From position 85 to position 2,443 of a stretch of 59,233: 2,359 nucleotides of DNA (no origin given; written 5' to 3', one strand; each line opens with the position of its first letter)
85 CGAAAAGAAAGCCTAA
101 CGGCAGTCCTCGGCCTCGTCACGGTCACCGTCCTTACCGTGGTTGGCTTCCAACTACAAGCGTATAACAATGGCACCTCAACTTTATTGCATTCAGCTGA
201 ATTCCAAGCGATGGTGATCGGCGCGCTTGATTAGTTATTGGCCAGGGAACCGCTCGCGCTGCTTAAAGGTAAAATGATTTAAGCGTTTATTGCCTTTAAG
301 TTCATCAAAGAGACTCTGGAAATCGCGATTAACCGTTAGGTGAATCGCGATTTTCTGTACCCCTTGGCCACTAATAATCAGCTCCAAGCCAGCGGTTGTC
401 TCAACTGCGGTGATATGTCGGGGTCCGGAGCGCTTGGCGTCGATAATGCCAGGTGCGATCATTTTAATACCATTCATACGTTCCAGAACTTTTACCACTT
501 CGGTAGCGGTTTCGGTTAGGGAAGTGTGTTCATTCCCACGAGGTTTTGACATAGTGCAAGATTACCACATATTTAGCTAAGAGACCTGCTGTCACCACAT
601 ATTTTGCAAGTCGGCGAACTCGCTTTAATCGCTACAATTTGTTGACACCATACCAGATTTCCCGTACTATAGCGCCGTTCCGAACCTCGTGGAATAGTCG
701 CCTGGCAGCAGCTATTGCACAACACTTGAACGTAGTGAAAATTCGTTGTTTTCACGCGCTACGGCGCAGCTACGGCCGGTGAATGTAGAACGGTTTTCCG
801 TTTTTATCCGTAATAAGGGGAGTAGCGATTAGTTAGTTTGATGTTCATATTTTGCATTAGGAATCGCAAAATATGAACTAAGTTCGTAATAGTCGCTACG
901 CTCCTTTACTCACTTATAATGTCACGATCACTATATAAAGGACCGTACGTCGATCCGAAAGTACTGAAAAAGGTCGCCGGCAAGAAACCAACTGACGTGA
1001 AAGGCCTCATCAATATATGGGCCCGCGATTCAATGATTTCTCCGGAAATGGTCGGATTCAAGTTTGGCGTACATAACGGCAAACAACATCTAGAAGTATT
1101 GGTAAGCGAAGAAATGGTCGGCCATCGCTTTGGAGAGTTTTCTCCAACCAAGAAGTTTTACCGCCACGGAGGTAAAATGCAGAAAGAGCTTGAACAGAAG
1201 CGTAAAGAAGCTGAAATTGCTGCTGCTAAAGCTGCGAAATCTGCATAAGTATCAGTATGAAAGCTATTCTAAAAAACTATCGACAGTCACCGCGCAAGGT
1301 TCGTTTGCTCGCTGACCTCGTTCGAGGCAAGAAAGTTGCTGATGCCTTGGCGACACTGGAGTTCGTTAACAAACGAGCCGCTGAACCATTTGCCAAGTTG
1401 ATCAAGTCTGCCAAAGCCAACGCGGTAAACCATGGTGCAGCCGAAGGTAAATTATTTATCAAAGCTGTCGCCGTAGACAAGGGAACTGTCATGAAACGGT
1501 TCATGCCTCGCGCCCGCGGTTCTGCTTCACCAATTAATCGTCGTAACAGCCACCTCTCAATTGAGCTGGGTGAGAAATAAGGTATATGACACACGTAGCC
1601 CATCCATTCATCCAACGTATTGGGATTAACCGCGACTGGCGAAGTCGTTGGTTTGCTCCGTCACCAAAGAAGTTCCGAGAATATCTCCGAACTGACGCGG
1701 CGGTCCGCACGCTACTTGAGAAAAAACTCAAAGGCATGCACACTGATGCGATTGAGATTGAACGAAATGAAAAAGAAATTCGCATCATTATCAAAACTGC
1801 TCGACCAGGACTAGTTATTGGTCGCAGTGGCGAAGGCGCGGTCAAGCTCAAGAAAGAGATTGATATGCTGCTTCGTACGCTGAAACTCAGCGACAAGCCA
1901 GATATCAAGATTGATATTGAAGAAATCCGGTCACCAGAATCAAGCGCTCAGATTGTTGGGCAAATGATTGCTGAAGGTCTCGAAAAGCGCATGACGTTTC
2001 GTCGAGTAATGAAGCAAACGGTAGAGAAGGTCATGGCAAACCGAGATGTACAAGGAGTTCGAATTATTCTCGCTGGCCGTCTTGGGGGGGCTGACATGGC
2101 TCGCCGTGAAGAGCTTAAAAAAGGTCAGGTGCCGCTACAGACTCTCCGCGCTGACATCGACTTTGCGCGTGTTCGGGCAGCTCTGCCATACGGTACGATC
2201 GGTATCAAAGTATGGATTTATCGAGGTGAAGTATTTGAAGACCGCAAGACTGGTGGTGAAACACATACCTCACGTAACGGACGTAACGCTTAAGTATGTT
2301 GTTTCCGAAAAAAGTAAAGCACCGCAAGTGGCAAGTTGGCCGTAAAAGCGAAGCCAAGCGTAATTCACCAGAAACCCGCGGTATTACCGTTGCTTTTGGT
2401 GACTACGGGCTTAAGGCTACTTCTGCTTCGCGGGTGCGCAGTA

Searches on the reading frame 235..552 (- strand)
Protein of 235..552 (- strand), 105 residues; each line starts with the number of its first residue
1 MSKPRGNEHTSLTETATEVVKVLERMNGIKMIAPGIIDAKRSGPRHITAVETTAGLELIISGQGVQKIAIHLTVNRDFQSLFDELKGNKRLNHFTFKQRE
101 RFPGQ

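Call 28: search_protein_families(library=pfam, proteins=[window:235-552:-], max_evalue=0.001)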
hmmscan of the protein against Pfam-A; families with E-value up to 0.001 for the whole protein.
window:235-552:- (105 aa): 1 family
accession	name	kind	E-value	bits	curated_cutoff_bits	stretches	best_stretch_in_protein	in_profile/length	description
PF09876.14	DUF2103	-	0.00019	21.7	22.4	1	8-75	9-84/98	Predicted metal-binding protein (DUF2103)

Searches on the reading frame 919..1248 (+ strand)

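Call 28: search_protein_families(library=pfam, proteins=[window:919-1248:+], max_evalue=0.001)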
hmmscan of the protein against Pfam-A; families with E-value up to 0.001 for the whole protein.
window:919-1248:+ (109 aa): 1 family
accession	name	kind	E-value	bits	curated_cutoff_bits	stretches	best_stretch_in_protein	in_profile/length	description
PF00203.26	Ribosomal_S19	-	9.7e-30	102.7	27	1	3-83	1-81/81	Ribosomal protein S19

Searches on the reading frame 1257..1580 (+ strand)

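Call 28: search_protein_families(library=pfam, proteins=[window:1257-1580:+], max_evalue=0.001)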
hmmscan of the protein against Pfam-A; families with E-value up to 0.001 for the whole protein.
window:1257-1580:+ (107 aa): 1 family
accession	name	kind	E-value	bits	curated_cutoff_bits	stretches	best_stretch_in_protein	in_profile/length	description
PF00237.24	Ribosomal_L22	-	3.9e-35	120.6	28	1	3-104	1-103/104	Ribosomal protein L22p/L17e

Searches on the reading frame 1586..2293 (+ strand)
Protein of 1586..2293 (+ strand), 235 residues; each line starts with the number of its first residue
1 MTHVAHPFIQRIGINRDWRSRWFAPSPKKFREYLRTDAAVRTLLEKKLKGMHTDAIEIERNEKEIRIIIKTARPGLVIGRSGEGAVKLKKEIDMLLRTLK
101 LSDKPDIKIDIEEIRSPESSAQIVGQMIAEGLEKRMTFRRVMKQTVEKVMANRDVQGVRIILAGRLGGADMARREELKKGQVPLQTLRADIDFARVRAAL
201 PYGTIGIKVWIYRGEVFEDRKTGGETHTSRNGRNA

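Call 28: search_protein_families(library=pfam, proteins=[window:1586-2293:+], max_evalue=0.001)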
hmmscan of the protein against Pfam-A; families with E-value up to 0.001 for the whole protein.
window:1586-2293:+ (235 aa): 2 families
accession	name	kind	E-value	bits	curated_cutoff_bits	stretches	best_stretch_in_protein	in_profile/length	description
PF00189.25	Ribosomal_S3_C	-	2.4e-29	102.1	34.1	1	128-211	1-83/83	Ribosomal protein S3, C-terminal domain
PF07650.23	KH_2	-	9e-12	45.1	22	1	40-118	2-77/78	KH domain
